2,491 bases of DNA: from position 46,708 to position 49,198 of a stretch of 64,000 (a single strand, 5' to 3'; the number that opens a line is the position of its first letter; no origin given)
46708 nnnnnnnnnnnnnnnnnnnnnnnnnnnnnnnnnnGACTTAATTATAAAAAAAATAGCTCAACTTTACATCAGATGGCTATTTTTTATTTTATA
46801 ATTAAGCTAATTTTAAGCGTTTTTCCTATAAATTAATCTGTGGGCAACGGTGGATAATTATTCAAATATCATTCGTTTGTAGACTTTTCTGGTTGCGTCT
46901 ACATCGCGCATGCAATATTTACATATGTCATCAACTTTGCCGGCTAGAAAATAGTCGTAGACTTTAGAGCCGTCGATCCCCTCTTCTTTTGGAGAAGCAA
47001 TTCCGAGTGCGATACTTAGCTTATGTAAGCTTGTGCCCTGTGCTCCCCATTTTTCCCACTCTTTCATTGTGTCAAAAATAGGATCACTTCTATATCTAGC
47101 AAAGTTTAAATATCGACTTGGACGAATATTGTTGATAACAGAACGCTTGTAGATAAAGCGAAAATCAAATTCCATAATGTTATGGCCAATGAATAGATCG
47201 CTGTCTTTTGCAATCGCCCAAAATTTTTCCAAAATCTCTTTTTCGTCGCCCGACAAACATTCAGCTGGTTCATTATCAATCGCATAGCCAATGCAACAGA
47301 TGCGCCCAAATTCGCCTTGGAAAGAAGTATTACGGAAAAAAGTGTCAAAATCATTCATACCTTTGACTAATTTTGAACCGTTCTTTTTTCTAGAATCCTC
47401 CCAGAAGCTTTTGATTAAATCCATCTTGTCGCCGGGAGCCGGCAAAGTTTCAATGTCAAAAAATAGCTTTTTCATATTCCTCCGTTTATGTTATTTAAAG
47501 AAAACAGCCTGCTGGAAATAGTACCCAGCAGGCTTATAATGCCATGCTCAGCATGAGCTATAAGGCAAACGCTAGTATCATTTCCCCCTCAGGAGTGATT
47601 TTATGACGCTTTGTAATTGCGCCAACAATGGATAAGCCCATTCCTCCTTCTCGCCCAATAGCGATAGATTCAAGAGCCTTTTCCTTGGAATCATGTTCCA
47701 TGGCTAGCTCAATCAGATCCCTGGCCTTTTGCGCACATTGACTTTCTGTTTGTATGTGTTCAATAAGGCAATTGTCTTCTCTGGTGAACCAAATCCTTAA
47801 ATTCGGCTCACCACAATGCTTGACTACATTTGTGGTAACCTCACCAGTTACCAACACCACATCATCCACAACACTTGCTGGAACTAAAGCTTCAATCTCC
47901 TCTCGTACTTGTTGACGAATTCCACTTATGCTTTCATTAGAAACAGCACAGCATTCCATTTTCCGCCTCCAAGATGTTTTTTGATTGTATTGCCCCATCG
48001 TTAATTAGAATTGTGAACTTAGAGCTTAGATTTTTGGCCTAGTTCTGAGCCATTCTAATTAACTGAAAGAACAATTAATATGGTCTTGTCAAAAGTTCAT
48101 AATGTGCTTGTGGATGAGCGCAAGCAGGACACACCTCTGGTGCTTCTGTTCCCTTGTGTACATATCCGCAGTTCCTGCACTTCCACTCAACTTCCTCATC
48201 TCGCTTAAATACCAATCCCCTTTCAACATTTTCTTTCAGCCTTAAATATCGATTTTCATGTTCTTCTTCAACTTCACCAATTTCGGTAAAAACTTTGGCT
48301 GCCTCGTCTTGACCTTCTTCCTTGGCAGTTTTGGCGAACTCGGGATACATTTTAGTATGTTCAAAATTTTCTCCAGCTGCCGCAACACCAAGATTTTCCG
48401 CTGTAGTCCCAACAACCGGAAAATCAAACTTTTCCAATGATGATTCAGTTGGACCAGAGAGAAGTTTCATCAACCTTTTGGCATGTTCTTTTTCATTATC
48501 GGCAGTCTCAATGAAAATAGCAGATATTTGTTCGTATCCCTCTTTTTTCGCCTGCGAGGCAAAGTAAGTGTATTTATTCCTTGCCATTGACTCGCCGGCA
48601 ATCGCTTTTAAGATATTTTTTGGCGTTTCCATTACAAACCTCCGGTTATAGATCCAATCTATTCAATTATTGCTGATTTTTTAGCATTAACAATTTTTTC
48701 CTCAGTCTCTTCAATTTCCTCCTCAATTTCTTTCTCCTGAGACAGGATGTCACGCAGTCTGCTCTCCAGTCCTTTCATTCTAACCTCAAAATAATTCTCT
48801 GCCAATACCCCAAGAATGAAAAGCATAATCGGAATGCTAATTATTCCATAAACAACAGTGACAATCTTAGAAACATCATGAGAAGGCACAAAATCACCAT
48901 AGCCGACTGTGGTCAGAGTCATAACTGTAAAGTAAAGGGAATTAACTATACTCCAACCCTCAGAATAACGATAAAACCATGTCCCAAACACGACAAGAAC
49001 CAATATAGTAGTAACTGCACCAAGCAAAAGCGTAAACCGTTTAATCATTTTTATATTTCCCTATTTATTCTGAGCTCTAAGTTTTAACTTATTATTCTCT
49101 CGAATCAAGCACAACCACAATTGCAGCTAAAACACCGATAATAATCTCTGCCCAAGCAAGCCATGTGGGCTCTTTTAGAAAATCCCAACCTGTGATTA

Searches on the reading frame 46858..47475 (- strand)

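Call 92: search_protein_families(library=pfam, proteins=[window:46858-47475:-], max_evalue=0.0001)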
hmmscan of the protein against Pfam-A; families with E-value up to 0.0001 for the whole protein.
window:46858-47475:- (205 aa): 3 families
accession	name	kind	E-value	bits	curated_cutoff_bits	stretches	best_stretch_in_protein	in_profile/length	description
PF10108.15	DNA_pol_B_exo2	-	1.6e-13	51.3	24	1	76-202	35-173/213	Predicted 3'-5' exonuclease related to the exonuclease domain of PolB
PF13482.12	RNase_H_2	-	2.5e-10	41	22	1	76-202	42-164/165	RNase_H superfamily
PF03104.25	DNA_pol_B_exo1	-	6.8e-06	26.1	23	1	77-120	142-188/242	DNA polymerase family B, exonuclease domain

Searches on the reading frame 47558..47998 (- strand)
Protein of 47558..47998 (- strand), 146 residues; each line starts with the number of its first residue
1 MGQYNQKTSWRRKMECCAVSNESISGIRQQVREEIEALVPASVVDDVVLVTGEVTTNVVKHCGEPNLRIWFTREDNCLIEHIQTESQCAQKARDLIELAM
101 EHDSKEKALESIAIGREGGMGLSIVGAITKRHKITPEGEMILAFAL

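Call 92: search_protein_families(library=pfam, proteins=[window:47558-47998:-], max_evalue=0.0001)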
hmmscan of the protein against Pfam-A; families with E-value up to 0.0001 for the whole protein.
window:47558-47998:- (146 aa): 1 family
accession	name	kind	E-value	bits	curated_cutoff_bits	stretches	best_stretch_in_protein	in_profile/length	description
PF13581.12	HATPase_c_2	-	2.1e-06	28.2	27.4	1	21-141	5-123/127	Histidine kinase-like ATPase domain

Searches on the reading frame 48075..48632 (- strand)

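Call 92: search_protein_families(library=pfam, proteins=[window:48075-48632:-], max_evalue=0.0001)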
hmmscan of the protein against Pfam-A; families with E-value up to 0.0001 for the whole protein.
window:48075-48632:- (185 aa): 4 families
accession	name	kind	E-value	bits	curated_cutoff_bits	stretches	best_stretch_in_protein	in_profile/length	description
PF02915.23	Rubrerythrin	-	6.4e-30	104.8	22.8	1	5-132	1-136/137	Rubrerythrin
PF21349.2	RUBY_RBDX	-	2.2e-14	53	26.5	1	150-179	1-30/30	Rubrerythrin, rubredoxin-like domain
PF00210.30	Ferritin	-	3.1e-07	30.8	24.5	1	8-134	5-137/142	Ferritin-like domain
PF23458.2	DUF7130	-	8.4e-05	22.8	35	0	131-177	35-82/89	Domain of unknown function (DUF7130)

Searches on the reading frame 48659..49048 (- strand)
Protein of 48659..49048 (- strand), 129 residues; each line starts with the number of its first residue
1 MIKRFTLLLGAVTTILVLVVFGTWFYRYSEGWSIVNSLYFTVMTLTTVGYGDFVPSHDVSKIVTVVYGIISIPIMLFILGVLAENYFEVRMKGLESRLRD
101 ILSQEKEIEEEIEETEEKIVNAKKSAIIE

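Call 92: search_protein_families(library=pfam, proteins=[window:48659-49048:-], max_evalue=0.0001)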
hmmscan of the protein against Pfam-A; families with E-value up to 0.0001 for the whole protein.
window:48659-49048:- (129 aa): 1 family
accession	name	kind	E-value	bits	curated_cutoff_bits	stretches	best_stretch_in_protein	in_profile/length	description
PF07885.22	Ion_trans_2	-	6.4e-20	71.3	22.5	1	15-85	3-76/79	Ion channel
